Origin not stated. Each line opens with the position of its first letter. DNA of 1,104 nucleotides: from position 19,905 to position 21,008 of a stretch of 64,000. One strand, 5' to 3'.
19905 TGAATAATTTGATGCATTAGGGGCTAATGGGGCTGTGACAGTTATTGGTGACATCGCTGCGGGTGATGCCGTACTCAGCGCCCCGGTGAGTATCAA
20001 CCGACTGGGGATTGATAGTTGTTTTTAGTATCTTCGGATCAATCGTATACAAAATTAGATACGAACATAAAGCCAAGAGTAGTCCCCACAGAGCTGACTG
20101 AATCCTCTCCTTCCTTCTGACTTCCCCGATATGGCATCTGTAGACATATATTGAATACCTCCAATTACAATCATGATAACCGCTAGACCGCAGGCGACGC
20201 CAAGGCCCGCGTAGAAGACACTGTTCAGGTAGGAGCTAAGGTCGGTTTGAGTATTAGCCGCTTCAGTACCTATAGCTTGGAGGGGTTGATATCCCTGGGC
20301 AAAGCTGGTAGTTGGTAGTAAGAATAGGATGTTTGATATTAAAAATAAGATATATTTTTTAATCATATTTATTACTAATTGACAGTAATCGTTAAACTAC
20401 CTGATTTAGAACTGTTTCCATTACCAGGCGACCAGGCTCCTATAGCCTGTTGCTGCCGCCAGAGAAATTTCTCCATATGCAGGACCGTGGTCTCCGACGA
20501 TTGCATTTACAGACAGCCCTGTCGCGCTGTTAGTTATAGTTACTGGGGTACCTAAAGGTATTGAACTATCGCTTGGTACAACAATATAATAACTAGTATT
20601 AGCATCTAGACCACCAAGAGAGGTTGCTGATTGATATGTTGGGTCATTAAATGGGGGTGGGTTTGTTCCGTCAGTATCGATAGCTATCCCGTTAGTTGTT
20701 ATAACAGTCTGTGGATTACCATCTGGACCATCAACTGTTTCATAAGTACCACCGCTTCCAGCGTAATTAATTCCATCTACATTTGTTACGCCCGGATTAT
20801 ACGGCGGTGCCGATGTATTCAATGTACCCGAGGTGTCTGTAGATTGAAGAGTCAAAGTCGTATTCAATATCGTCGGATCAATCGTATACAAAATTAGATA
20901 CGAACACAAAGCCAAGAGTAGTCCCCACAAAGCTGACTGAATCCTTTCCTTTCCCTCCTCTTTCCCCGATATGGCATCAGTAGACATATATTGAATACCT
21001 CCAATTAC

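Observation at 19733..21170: Tandem pilin-like paralogues, one fused to a GH75/RlpA-like hydrolase domain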

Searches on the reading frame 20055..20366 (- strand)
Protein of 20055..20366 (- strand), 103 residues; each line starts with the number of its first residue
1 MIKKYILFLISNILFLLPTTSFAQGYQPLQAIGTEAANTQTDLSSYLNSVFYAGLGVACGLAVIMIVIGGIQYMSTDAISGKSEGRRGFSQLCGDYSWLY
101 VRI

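Call 4: search_protein_families(library=pfam, proteins=[window:20055-20366:-], max_evalue=1)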
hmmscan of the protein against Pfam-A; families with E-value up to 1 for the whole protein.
window:20055-20366:- (103 aa): 3 families
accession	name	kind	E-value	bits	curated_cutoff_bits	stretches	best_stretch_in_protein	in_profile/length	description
PF18895.5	T4SS_pilin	-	7.5e-05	23.2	26.6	1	43-86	5-44/71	Type IV secretion system pilin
PF04956.18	TrbC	-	0.037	14.7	27.9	1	5-76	12-71/98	TrbC/VIRB2 pilin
PF15706.10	TMEM132_C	-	0.31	11.3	27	1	47-75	31-58/87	TMEM132 C-terminal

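Call 5: search_protein_families(library=ncbifam, proteins=[window:20055-20366:-], max_evalue=1)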
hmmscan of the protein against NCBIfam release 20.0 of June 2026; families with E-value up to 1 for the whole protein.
window:20055-20366:- (103 aa): 1 family
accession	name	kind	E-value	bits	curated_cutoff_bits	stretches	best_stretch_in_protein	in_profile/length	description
NF033218.1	anchor_AmaP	equivalog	0.026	14.3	55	1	3-68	5-67/166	alkaline shock response membrane anchor protein AmaP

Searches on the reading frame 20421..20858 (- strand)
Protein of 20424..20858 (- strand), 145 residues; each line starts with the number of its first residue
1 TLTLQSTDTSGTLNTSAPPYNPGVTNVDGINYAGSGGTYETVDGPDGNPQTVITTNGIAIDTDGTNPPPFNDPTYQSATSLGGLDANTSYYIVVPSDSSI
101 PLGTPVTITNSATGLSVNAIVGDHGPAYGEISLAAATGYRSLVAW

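Call 9: search_solved_structures(query=window:20424-20858:-, max_evalue=10, show_alignments=3)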
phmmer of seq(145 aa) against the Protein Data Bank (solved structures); distinct sequences matched with E-value up to 10: 6.
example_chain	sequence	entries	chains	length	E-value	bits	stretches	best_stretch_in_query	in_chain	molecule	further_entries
7tvm_A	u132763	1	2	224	0.0042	20.4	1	72-131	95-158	Viral chitosanase V-Csn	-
7tvl_A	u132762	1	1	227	0.0056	20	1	72-131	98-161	Viral chitosanase V-Csn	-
7tvp_A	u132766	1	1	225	0.008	19.5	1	72-128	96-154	Viral chitosanase V-Csn E157Q mutant chitotriose complex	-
7tvo_A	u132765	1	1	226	0.0081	19.5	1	72-128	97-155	Viral chitosanase V-Csn E157Q mutant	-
7tvn_A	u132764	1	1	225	0.031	17.6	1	72-131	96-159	Viral chitosanase V-Csn D148N mutant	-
3twi_A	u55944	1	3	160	4.8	10.5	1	53-89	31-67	BclA protein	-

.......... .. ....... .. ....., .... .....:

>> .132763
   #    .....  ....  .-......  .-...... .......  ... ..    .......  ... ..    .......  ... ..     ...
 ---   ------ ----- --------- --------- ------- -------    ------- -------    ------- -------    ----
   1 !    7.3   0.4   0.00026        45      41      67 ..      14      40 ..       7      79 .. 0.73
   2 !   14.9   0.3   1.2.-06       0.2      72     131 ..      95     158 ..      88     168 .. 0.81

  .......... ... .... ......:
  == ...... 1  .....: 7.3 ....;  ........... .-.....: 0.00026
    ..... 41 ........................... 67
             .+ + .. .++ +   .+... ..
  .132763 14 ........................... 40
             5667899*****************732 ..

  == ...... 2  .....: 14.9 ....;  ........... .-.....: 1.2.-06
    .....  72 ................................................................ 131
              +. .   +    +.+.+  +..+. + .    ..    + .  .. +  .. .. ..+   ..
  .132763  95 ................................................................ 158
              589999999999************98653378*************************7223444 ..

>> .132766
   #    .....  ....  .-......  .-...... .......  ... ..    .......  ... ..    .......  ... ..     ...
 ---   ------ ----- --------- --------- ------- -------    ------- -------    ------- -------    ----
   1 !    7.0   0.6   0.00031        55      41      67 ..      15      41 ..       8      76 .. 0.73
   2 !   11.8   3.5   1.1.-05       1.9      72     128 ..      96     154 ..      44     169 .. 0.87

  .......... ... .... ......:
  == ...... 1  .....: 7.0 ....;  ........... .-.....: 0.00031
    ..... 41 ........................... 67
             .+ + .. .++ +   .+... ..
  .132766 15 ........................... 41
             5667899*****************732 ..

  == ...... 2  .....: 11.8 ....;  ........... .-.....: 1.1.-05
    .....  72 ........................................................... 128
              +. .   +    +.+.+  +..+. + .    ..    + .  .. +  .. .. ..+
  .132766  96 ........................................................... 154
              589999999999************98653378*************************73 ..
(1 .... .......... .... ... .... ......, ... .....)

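Call 15: search_solved_structures(query=A1, max_evalue=10, show_alignments=2)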
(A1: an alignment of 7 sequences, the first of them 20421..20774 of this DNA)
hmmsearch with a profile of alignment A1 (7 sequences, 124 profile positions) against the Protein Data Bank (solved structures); distinct sequences matched with E-value up to 10: 12.
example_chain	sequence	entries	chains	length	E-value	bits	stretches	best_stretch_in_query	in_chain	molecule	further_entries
7tvl_A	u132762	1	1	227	2.2e-07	33.8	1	34-107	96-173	Viral chitosanase V-Csn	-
7tvm_A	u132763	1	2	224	2.3e-07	33.7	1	34-107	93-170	Viral chitosanase V-Csn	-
7tvp_A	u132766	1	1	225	1.8e-06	30.8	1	34-107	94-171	Viral chitosanase V-Csn E157Q mutant chitotriose complex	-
7tvo_A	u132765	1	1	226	1.9e-06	30.8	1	34-107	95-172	Viral chitosanase V-Csn E157Q mutant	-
7tvn_A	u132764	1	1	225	2.3e-06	30.5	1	34-107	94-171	Viral chitosanase V-Csn D148N mutant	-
6yba_A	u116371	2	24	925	0.47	13.3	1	14-45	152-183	Hexon protein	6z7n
8v8p_A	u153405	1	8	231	0.56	13.1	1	56-114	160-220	Chalcone-flavonone isomerase family protein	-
6gsi_E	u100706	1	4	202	0.61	13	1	71-100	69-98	Junctional adhesion molecule A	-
7v1r_A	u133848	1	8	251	0.77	12.6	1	70-107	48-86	Alcohol Dehydrogenases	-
7v1q_A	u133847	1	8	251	0.8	12.6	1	70-107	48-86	Alcohol Dehydrogenases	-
3ure_A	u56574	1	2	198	4.8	10.1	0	6-94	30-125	Alpha-lytic protease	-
6gxr_A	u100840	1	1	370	6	9.8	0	61-87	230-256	BP39L lectin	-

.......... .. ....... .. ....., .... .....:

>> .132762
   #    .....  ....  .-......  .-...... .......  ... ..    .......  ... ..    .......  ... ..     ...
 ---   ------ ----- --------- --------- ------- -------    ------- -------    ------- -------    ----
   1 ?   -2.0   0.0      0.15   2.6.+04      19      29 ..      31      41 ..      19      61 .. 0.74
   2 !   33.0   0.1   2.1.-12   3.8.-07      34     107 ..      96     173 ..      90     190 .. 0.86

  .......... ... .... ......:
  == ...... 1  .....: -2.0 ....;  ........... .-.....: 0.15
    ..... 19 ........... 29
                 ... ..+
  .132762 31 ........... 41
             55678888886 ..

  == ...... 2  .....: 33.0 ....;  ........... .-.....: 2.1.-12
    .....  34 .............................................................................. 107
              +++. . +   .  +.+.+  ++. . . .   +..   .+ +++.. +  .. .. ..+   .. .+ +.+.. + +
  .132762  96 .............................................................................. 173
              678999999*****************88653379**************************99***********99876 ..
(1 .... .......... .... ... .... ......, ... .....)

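Call 23: search_protein_representatives(alignment_id=A1)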
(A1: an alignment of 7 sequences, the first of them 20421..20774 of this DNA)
Query: 7 sequences, 124 profile positions. Proteins with E-value up to 0.001 (for the whole library): 424; up to 1e-10: 84; up to 1e-30: 37. The best 150 are listed.
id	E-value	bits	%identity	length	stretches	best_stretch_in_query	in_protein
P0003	1.6e-57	208.7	-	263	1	2-123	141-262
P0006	1.1e-51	189.8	-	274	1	3-123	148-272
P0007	8.6e-51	187.0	-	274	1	3-123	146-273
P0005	1.7e-45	169.8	-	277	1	2-123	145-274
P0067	4.9e-44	165.2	-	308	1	9-123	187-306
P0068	1.0e-43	164.1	-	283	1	6-122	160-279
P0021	1.9e-43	163.3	-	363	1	6-123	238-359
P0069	5.1e-43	161.9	-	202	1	7-123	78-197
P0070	7.0e-43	161.4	-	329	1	12-122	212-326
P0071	1.1e-42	160.8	-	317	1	4-123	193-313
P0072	3.6e-42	159.1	-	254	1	12-115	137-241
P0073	5.4e-42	158.5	-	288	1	5-123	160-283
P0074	9.1e-42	157.8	-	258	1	7-123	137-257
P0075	1.1e-41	157.6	-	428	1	11-123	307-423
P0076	3.4e-39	149.5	-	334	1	14-123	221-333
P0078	1.3e-37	144.4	-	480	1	5-123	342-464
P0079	1.8e-37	143.9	-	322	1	4-122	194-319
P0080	3.6e-37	143.0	-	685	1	7-123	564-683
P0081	2.2e-36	140.4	-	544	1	13-123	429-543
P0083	3.1e-36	139.9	-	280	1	10-122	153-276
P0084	3.7e-36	139.7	-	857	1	16-123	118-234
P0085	1.1e-35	138.1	-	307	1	4-123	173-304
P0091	7.4e-34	132.3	-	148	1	12-123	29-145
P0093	2.7e-33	130.4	-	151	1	4-121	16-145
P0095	1.1e-32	128.5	-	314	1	13-123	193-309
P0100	4.9e-29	116.7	-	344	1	13-123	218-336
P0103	2.1e-28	114.6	-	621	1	19-111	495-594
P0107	5.2e-25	103.7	-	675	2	37-122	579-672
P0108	1.3e-20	89.5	-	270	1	9-121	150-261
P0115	5.4e-16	74.6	-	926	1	10-121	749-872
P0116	5.5e-15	71.3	-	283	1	14-120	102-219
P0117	6.2e-15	71.1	-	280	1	18-119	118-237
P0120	2.3e-14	69.3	-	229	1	22-113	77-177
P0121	8.7e-14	67.4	-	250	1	6-105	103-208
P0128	1.5e-12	63.5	-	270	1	14-122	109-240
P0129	1.6e-12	63.4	-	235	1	11-122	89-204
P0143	6.0e-11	58.3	-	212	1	45-115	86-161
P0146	1.2e-10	57.3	-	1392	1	10-111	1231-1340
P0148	1.7e-10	56.8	-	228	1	45-115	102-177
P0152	2.3e-10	56.4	-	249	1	9-123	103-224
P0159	1.2e-09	54.1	-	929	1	9-120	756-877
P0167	3.5e-09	52.5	-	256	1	17-123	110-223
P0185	1.0e-08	51.0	-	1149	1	21-122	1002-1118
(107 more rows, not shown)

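Call 60: search_protein_families(library=pfam, proteins=[P0078, P0080, P0081, P0084, P0103, P0107, P0115, P0146, P0185, P0159], max_evalue=0.001)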
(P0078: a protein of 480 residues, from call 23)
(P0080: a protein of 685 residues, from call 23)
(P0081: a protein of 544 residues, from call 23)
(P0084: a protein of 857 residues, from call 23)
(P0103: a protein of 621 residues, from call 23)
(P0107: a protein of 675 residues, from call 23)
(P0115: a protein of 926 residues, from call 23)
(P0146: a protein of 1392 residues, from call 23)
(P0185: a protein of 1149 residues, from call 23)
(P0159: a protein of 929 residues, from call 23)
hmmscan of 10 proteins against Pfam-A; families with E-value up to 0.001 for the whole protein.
P0078 (480 aa): 2 families
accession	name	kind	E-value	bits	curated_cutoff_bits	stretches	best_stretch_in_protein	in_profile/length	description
PF01471.23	PG_binding_1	-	1.1e-06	29.2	23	1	45-117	3-57/57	Putative peptidoglycan binding domain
PF07335.16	Glyco_hydro_75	-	0.00024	21.8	27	1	346-469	3-134/165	Fungal chitosanase of glycosyl hydrolase group 75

P0080 (685 aa): 0 families

P0081 (544 aa): 0 families

P0084 (857 aa): 1 family
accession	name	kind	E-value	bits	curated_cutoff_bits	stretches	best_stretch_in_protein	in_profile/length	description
PF04717.18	Phage_base_V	-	3e-09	37.5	23.8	0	283-320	38-75/75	Type VI secretion system/phage-baseplate injector OB domain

P0103 (621 aa): 0 families

P0107 (675 aa): 1 family
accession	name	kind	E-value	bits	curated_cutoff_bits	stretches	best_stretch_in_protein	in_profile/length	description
PF01471.23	PG_binding_1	-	0.00014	22.4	23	1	45-92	1-39/57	Putative peptidoglycan binding domain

P0115 (926 aa): 1 family
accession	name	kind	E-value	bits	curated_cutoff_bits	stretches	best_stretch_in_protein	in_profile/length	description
PF05257.22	CHAP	-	9.8e-08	32.8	26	1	600-710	4-81/81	CHAP domain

P0146 (1392 aa): 2 families
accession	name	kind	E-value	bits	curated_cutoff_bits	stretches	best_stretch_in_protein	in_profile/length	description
PF05593.20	RHS_repeat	-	4.8e-10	40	22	1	380-401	7-28/38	RHS Repeat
PF12256.14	TcdB_toxin_midN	-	5.7e-10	39.2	24.8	1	2-130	34-163/181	Insecticide toxin TcdB middle/N-terminal region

P0185 (1149 aa): 0 families

P0159 (929 aa): 2 families
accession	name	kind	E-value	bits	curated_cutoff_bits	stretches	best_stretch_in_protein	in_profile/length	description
PF05257.22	CHAP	-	7.5e-07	30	26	1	611-721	5-81/81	CHAP domain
PF10030.15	DUF2272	-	9.8e-05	22.7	27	1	611-726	45-158/191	Uncharacterized protein conserved in bacteria (DUF2272)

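Call 81: list_cluster_members(proteins=[P0067, P0068, P0073, P0076, P0079, P0083, P0085, P0095, P0100, P0108])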
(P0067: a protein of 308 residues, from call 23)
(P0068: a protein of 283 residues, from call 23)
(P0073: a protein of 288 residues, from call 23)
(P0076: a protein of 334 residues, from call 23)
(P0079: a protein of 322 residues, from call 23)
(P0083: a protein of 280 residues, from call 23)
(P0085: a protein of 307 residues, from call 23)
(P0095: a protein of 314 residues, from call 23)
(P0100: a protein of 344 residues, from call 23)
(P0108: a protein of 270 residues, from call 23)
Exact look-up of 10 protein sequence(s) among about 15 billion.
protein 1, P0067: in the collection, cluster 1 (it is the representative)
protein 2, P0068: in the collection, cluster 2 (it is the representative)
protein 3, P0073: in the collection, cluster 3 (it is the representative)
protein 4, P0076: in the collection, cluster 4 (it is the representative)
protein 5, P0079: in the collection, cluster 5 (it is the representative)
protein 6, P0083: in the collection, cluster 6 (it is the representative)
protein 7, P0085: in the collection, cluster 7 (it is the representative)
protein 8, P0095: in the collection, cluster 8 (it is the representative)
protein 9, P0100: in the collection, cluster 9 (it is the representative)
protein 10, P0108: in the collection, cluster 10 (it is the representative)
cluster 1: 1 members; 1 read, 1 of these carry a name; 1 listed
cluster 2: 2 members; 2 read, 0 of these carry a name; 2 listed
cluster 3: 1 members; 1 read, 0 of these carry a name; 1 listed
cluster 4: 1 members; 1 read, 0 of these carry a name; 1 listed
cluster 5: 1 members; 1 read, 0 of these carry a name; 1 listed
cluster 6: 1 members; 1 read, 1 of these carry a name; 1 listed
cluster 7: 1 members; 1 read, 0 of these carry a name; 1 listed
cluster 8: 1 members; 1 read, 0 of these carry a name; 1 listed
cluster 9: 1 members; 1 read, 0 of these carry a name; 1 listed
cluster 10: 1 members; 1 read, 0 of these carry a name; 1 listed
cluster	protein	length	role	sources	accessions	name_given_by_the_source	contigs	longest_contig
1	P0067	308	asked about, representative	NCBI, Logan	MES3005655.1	MAG: hypothetical protein V4664_01765 [Patescibacteria group bacterium]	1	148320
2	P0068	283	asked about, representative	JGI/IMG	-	-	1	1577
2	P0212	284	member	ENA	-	-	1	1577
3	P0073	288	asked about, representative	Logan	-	-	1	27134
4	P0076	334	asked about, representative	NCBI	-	-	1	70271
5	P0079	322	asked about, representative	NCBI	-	-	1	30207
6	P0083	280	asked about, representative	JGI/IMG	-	hypothetical protein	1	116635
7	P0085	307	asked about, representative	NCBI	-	-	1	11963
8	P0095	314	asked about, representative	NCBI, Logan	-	-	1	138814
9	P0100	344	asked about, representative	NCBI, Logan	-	-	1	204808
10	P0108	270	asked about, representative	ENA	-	-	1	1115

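Call 82: find_encoding_contigs(protein=P0100, flank=8000, max_places=1)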
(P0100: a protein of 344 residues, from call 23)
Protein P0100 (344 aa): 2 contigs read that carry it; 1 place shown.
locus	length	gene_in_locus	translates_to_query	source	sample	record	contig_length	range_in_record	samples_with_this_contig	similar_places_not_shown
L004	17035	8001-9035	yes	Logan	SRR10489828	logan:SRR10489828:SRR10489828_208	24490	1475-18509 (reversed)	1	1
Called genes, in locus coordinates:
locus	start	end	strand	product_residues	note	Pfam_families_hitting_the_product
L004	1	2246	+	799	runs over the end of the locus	-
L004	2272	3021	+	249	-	-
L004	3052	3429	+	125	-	PF05635:23S_rRNA_IVP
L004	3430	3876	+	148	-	PF12666:PrgI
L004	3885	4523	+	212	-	PF26593:TraC-like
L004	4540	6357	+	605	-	PF01935:DUF87 (faint), PF19044:P-loop_TraG, PF12846:AAA_10 (faint)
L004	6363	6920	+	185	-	-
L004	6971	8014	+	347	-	-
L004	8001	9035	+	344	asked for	-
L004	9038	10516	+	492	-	-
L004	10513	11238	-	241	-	PF02096:60KD_IMP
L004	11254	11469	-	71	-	PF00825:Ribonuclease_P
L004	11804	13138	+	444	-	PF11638:DnaA_N, PF13173:AAA_14 (faint), PF00308:Bac_DnaA, PF01695:IstB_IS21, PF00910:RNA_helicase (faint), PF01637:ATPase_2 (faint), PF22688:Hda_lid (weak), PF08299:Bac_DnaA_C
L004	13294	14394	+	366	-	PF00712:DNA_pol3_beta, PF02767:DNA_pol3_beta_2, PF02768:DNA_pol3_beta_3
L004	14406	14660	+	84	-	-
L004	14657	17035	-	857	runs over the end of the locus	PF00912:Transgly, PF00905:Transpeptidase, PF17957:Big_7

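Call 84: search_protein_families(library=pfam, proteins=[P0116, P0117, P0120, P0121, P0128, P0129, P0143, P0148, P0152, P0167], max_evalue=0.001)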
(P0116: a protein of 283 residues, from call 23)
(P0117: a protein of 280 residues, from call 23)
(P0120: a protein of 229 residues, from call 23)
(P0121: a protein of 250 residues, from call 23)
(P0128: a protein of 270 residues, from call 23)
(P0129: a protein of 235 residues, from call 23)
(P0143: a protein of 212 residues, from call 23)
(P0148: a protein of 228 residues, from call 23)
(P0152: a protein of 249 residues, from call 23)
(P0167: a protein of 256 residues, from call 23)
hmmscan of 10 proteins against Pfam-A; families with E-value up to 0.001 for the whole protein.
P0116 (283 aa): 1 family
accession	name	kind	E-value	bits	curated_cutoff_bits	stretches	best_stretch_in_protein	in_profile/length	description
PF05257.22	CHAP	-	7.5e-05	23.6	26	1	6-63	40-81/81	CHAP domain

P0117 (280 aa): 0 families

P0120 (229 aa): 1 family
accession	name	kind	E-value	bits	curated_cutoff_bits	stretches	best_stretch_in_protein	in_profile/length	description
PF07335.16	Glyco_hydro_75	-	6.6e-10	39.9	27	1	80-192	4-133/165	Fungal chitosanase of glycosyl hydrolase group 75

P0121 (250 aa): 1 family
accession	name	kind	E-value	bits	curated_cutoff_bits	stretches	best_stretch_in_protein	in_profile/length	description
PF07335.16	Glyco_hydro_75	-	4e-05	24.3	27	1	119-206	1-107/165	Fungal chitosanase of glycosyl hydrolase group 75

P0128 (270 aa): 0 families

P0129 (235 aa): 1 family
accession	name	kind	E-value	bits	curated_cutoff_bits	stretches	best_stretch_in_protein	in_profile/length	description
PF07335.16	Glyco_hydro_75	-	3.1e-08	34.4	27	1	100-221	1-146/165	Fungal chitosanase of glycosyl hydrolase group 75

P0143 (212 aa): 0 families

P0148 (228 aa): 0 families

P0152 (249 aa): 1 family
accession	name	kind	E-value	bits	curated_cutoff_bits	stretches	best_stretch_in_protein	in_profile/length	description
PF07335.16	Glyco_hydro_75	-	3.5e-06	27.8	27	1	116-228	1-133/165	Fungal chitosanase of glycosyl hydrolase group 75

P0167 (256 aa): 1 family
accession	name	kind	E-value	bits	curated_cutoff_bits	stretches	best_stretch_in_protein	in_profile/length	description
PF07335.16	Glyco_hydro_75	-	7.4e-05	23.5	27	0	115-226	1-132/165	Fungal chitosanase of glycosyl hydrolase group 75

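Call 85: search_protein_families(library=phrogs, proteins=[P0084, P0091, P0093], max_evalue=0.01)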
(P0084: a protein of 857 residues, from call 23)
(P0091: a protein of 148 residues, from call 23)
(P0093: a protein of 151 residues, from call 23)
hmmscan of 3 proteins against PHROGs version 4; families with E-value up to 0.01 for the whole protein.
P0084 (857 aa): 1 family
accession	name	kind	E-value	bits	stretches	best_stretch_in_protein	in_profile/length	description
phrog_430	-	tail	0.0074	15.7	0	290-336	76-122/868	baseplate hub subunit and tail lysozyme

P0091 (148 aa): 0 families

P0093 (151 aa): 0 families
